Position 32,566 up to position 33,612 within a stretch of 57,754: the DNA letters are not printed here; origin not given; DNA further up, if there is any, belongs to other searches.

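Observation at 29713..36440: AraC-regulated island: (Gly-Gly-Pro)n proteins bracketing three tandem NTF2/SnoaL-like paralogs plus an orphan giant solute-binding lipoprotein; candidate undescribed system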

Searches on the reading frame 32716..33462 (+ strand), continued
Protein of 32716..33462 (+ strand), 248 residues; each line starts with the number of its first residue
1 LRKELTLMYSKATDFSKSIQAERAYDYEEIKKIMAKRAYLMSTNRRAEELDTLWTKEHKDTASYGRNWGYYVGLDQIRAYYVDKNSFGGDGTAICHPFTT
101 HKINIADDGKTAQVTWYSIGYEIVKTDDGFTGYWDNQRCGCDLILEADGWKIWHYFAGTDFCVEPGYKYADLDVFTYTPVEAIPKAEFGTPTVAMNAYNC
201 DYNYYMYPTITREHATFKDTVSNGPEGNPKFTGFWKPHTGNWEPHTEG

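Call 36: search_protein_families(library=pfam, proteins=[L036:6053-7183:-, L056:4748-5635:+, L087:1136-2044:+, L068:5119-6705:+, L073:2293-4017:+, L023:2905-3516:-, L054:13467-15356:+, L071:7880-9223:+, L042:13989-16157:+, L042:5712-8141:+], max_evalue=0.001)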
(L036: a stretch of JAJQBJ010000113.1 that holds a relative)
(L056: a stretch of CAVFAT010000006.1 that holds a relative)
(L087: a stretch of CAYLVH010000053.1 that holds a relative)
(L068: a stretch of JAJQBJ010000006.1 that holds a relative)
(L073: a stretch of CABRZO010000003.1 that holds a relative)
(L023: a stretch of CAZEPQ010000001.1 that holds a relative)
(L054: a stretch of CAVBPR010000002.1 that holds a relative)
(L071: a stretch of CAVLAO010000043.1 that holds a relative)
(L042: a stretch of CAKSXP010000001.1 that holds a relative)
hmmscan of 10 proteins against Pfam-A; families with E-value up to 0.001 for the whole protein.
L036:6053-7183:- (376 aa): 3 families
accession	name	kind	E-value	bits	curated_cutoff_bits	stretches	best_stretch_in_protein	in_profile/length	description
PF00005.33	ABC_tran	-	1.9e-30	106.7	25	1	74-224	2-135/137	ABC transporter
PF08352.17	oligo_HPY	-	4.7e-17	62.6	27.1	1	277-344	1-65/65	Oligopeptide/dipeptide transporter, C-terminal region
PF02463.25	SMC_N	-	5.4e-06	26.4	40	1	86-248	27-191/220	RecF/RecN/SMC N terminal domain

L056:4748-5635:+ (295 aa): 2 families
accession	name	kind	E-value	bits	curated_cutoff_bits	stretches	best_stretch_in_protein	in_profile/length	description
PF00126.33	HTH_1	-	1.7e-22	79.5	26.6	1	5-62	3-60/60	Bacterial regulatory helix-turn-helix protein, lysR family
PF03466.25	LysR_substrate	-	4.3e-18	65.9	28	1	88-287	3-203/209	LysR substrate binding domain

L087:1136-2044:+ (302 aa): 2 families
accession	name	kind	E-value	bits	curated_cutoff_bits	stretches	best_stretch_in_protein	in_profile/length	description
PF00528.27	BPD_transp_1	-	2.5e-32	112.5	26.4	1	115-302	1-184/184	Binding-protein-dependent transport system inner membrane component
PF12911.12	OppC_N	-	1.8e-14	53.8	23.9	1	24-74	3-53/53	N-terminal TM domain of oligopeptide transport permease C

L068:5119-6705:+ (528 aa): 1 family
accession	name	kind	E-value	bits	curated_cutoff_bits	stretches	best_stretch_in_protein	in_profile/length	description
PF13556.12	HTH_30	-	3.7e-20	71.9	27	1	453-510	1-58/59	PucR C-terminal helix-turn-helix domain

L073:2293-4017:+ (574 aa): 17 families
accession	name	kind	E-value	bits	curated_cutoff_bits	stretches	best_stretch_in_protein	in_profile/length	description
PF00890.30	FAD_binding_2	-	1.1e-36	127.3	20.4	1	75-530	1-401/414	FAD binding domain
PF01266.30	DAO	-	8.3e-16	58.9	27.9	2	75-181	1-86/353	FAD dependent oxidoreductase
PF12831.13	FAD_oxidored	-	1.5e-10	41.4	27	1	75-148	1-70/416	FAD dependent oxidoreductase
PF03486.20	HI0933_like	-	9.6e-10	38.8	50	1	75-109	2-36/244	HI0933-like protein Rossmann domain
PF13450.12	NAD_binding_8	-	2.9e-09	37.5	21.9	1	78-112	1-35/68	NAD(P)-binding Rossmann-like domain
PF07992.20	Pyr_redox_2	-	2.2e-08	34.3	26.1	1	75-214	2-58/291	Pyridine nucleotide-disulphide oxidoreductase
PF00037.32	Fer4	-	3.3e-07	30.3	21.1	1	33-54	2-23/24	4Fe-4S binding domain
PF01494.25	FAD_binding_3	-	4.6e-06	26.5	22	1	74-278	2-163/349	FAD binding domain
PF01262.27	AlaDh_PNT_C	-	8.7e-06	25.7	23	1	73-107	28-62/214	Alanine dehydrogenase/PNT, C-terminal domain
PF05834.18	Lycopene_cycl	-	9.1e-06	25.4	23.4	0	75-133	1-56/380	Lycopene cyclase protein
PF01946.23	Thi4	-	1.7e-05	24.6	26.2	1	73-114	17-59/235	Thi4 family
PF01134.28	GIDA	-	1.9e-05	24.4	22.1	1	75-106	1-32/391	Glucose inhibited division protein A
PF13237.11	Fer4_10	-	2.7e-05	24.5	25.5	1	4-49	3-52/53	4Fe-4S dicluster domain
PF13187.11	Fer4_9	-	3.5e-05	24.2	27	1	10-54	2-52/52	4Fe-4S dicluster domain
PF13738.12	Pyr_redox_3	-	4.7e-05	23.2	30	1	77-110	1-34/305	Pyridine nucleotide-disulphide oxidoreductase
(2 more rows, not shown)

L023:2905-3516:- (203 aa): 1 family
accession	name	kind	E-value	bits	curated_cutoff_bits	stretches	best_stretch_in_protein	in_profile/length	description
PF01638.23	HxlR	-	1.5e-36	124.5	20.8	2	16-104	2-89/91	HxlR-like helix-turn-helix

L054:13467-15356:+ (629 aa): 0 families

L071:7880-9223:+ (447 aa): 1 family
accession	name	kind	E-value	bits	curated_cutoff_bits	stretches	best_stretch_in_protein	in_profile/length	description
PF02447.22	GntP_permease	-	1.3e-09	37.7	22.5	1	9-444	4-439/440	GntP family permease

L042:13989-16157:+ (722 aa): 3 families
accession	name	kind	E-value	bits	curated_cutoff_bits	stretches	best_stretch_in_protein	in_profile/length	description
PF00384.28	Molybdopterin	-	6.2e-36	124.6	24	1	100-513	1-352/353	Molybdopterin oxidoreductase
PF01568.27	Molydop_binding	-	9.8e-18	64.6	26.8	1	616-712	8-108/110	Molydopterin dinucleotide binding domain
PF04879.21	Molybdop_Fe4S4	-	2e-09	37.7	22.7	1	46-97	5-55/55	Molybdopterin oxidoreductase Fe4S4 domain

L042:5712-8141:+ (809 aa): 9 families
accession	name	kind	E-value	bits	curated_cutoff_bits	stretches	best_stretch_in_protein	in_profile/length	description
PF02421.24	FeoB_N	-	6.1e-71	237.4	27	1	136-287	2-153/156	Ferrous iron transport protein B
PF07670.19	Gate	-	1.8e-40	138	29.6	2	488-582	1-102/104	Nucleoside recognition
PF07664.17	FeoB_C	-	4.7e-22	77.9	26.6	1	593-645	1-54/54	Ferrous iron transport protein B C terminus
PF01926.29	MMR_HSR1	-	9.2e-22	77.7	21.9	1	136-247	1-112/113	50S ribosome-binding GTPase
PF04023.20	FeoA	-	1.4e-19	70.3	23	1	7-76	3-72/74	FeoA domain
PF17910.6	FeoB_Cyto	-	2.4e-16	60.3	23.4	1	310-396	5-89/90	FeoB cytosolic helical domain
PF00009.33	GTP_EFTU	-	2.7e-06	27.5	26.5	1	137-290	6-182/188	Elongation factor Tu GTP binding domain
PF09439.16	SRPRB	-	8.2e-06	25.7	25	1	135-235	4-95/178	Signal recognition particle receptor beta subunit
PF04548.22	AIG1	-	0.00036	20.4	27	1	136-226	2-97/212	AIG1 family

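Call 49: predict_structure(alignment_id=A5)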
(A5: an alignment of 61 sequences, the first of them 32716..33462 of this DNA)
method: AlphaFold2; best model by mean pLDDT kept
length: 248 residues; sequences in the alignment: 61
mean_pLDDT: 86.6   pTM: 0.84
mean pLDDT of the five models: 86.6, 86.6, 85.6, 85.1, 84.2
residues with pLDDT >= 90: 166; 70-90: 44; 50-70: 17; < 50: 21
segments of 3 or more residues with pLDDT < 50: 1-6, 233-238, 240-248
pLDDT, mean of each block of 10 residues (from residue 1): 53 90 97 98 97 98 96 98 92 94 93 94 94 95 98 96 94 88 94 89 65 76 81 46 43
secondary structure, 60 per line:
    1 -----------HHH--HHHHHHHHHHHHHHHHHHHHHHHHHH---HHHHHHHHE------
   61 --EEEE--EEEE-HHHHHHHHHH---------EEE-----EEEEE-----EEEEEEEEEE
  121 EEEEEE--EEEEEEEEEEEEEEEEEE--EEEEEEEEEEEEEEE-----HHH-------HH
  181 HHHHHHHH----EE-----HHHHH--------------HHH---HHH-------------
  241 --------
elements in order: H17-42 H46-53 E63-66 E69-72 H74-83 E93-95 E101-105 E111-126 E129-146 E149-163 H179-188 H200-204

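Call 53: fold_search(model_id=the predicted structure, library=pdb)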
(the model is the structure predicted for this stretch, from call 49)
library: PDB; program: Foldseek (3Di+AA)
matches with E <= 10: 1076; with E <= 0.001: 139
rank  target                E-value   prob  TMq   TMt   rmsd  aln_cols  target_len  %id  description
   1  8abt_B                1.5e-08  1.00  0.57  0.59   5.1       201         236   16  Crystal structure of NaLdpA in complex with the product analog Resveratrol (released 2023-02-01)
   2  8abv                  2.7e-08  1.00  0.54  0.55   2.6       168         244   20  Crystal structure of SpLdpA in complex with erythro-DGPD (released 2023-02-01)
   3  8abu_B                7.5e-08  1.00  0.51  0.53   3.7       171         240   18  Crystal structure of NaLdpA mutant H97Q in complex with erythro-DGPD (released 2023-02-01)
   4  8abu_C                8.4e-08  1.00  0.51  0.55   3.7       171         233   18  Crystal structure of NaLdpA mutant H97Q in complex with erythro-DGPD (released 2023-02-01)
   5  8abu_A                9.0e-08  1.00  0.55  0.58   5.6       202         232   17  Crystal structure of NaLdpA mutant H97Q in complex with erythro-DGPD (released 2023-02-01)
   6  8abt_A                9.5e-08  1.00  0.53  0.56   3.0       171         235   20  Crystal structure of NaLdpA in complex with the product analog Resveratrol (released 2023-02-01)
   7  8abw                  1.3e-07  1.00  0.54  0.55   2.6       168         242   20  Crystal structure of SpLdpA in complex with threo-DGPD (released 2023-02-01)
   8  2rfr                  1.0e-06  1.00  0.43  0.66   6.3       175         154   16  Crystal structure of an ntf2-like protein with a cystatin-like fold (saro_3722) from novosphingobium aromaticivorans dsm (released 2007-10-16)
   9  8t6n_E                1.6e-06  1.00  0.43  0.65   5.5       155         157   15  Crystal structure of T33-27.1: Deep-learning sequence design of co-assembling tetrahedron protein nanoparticles (released 2024-04-24)
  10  3ejv                  2.2e-06  1.00  0.43  0.65   5.4       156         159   15  Crystal structure of a cystatin-like protein (saro_2766) from novosphingobium aromaticivorans dsm at 1.40 A resolution (released 2008-09-30)
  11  2chc_A                3.4e-06  1.00  0.44  0.61   6.6       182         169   17  Structure of Rv3472(D26N), a function unknown protein from Mycobacterium tuberculosis (released 2007-05-01)
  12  4l8p                  3.6e-06  1.00  0.50  0.71   7.6       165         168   17  Crystal structure of a bile-acid 7-alpha dehydratase (CLOHIR_00079) from Clostridium hiranonis DSM 13275 at 1.60 A resol (released 2013-08-21)
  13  6vw4_A                4.6e-06  1.00  0.41  0.70   3.9       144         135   18  2.35 Angstrom structure of Caci_6494 from Catenulispora Acidiphila in complex with S-DNPA (released 2020-06-17)
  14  3ef8_A                7.5e-06  1.00  0.45  0.71   4.2       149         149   13  Crystal structure of Putative Scytalone Dehydratase (YP_496742.1) from NOVOSPHINGOBIUM AROMATICIVORANS DSM 12444 at 1. (released 2008-09-30)
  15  4l8o                  9.1e-06  1.00  0.47  0.68   6.9       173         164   16  Crystal structure of a bile-acid 7-alpha dehydratase (CLOHYLEM_06634) from Clostridium hylemonae DSM 15053 at 2.20 A res (released 2013-08-21)
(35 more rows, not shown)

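Call 54: search_protein_families(library=padloc, proteins=[window:32716-33462:+], max_evalue=0.1)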
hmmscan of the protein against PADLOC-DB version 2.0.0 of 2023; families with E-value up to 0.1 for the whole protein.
window:32716-33462:+ (248 aa): 0 families

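Call 57: search_solved_structures(query=A5, max_evalue=10, show_alignments=4)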
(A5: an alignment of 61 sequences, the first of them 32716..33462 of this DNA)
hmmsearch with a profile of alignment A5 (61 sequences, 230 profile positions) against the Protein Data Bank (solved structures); distinct sequences matched with E-value up to 10: 4.
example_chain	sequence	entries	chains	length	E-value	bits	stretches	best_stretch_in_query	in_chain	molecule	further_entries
8abv_A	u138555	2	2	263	0.0036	20.1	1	65-152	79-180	SnoaL-like domain-containing protein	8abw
8abt_A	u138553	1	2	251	0.014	18.2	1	67-162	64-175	SnoaL-like domain-containing protein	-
8abu_A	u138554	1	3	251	0.026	17.3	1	97-163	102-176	SnoaL-like domain-containing protein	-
4maq_A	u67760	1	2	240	0.37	13.5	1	63-131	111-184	Putative fumarylpyruvate hydrolase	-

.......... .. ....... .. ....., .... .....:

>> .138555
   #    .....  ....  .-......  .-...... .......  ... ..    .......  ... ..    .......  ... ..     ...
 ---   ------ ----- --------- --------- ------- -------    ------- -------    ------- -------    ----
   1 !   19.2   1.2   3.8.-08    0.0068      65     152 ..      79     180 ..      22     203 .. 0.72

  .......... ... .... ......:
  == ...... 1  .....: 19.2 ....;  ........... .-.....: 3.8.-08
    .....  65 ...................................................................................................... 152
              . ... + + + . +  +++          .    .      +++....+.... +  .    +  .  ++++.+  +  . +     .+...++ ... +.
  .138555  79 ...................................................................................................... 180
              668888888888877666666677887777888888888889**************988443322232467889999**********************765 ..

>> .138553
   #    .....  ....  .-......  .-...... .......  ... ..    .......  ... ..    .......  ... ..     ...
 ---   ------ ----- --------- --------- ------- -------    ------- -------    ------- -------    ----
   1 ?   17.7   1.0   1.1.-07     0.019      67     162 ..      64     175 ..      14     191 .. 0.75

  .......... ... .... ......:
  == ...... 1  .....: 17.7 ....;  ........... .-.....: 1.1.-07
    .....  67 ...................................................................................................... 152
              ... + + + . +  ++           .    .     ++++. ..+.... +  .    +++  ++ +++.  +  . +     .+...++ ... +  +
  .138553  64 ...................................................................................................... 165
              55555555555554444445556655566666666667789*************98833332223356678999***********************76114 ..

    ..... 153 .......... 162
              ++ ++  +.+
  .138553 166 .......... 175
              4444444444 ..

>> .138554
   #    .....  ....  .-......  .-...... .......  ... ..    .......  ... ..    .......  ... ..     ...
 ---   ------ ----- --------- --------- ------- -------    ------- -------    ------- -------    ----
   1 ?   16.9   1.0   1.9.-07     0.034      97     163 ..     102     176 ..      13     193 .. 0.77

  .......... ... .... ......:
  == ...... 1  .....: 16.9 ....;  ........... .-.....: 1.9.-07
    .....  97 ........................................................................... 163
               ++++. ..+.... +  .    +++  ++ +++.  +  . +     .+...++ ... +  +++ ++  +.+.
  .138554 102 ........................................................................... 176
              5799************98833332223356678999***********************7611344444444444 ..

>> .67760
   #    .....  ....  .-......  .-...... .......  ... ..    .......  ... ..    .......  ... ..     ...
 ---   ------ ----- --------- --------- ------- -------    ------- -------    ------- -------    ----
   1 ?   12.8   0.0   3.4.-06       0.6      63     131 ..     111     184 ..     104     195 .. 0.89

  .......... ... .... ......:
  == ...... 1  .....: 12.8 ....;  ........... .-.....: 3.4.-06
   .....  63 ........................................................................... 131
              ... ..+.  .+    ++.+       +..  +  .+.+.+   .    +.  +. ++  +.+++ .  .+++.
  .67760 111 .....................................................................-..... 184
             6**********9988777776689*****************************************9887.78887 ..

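Call 77: search_solved_structures(query=L004:6524-8500:+, max_evalue=1e-20)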
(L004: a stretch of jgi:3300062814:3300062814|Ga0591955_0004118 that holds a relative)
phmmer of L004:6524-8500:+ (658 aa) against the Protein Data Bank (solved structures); distinct sequences matched with E-value up to 1e-20: 81 (the best 60 are shown).
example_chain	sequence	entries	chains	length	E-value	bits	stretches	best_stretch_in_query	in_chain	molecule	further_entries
6qkg_A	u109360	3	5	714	1.4e-79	271.5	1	4-654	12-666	NCR A | NCR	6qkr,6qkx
6l6j_A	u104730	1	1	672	2.9e-65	224.2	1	5-657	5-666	Oxidored_FMN domain-containing protein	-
1ps9_A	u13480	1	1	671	2.2e-57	198.1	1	6-543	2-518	2,4-dienoyl-CoA reductase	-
1djq_A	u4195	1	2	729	2.9e-57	197.7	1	5-549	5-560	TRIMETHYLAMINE DEHYDROGENASE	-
1djn_A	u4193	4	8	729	6.8e-57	196.5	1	5-549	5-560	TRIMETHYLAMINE DEHYDROGENASE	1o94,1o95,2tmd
6de6_A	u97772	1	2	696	5.6e-53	183.6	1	5-655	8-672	Histamine dehydrogenase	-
3k30_A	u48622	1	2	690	2.6e-49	171.5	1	6-658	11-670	Histamine dehydrogenase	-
5nux_A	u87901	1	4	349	2.9e-43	151.5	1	9-346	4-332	Chromate reductase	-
5ogt_A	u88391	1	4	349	5.4e-43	150.6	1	9-346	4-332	Chromate reductase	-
8uaj_A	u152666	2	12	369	7.4e-43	150.2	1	9-346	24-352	NADPH dehydrogenase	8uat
3hf3_A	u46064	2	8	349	7.4e-43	150.2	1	9-346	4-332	Chromate reductase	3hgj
3krz_A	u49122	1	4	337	1.8e-41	145.6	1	10-339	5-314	NADH:flavin oxidoreductase/NADH oxidase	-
3kru_A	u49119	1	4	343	1.9e-41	145.5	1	10-339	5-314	NADH:flavin oxidoreductase/NADH oxidase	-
7o0t_A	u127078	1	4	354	5.4e-39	137.4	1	6-355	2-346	NADH:flavin oxidoreductase/NADH oxidase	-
1z41_A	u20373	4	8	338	1.2e-36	129.6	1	9-347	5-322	Probable NADH-dependent flavin oxidoreductase yqjM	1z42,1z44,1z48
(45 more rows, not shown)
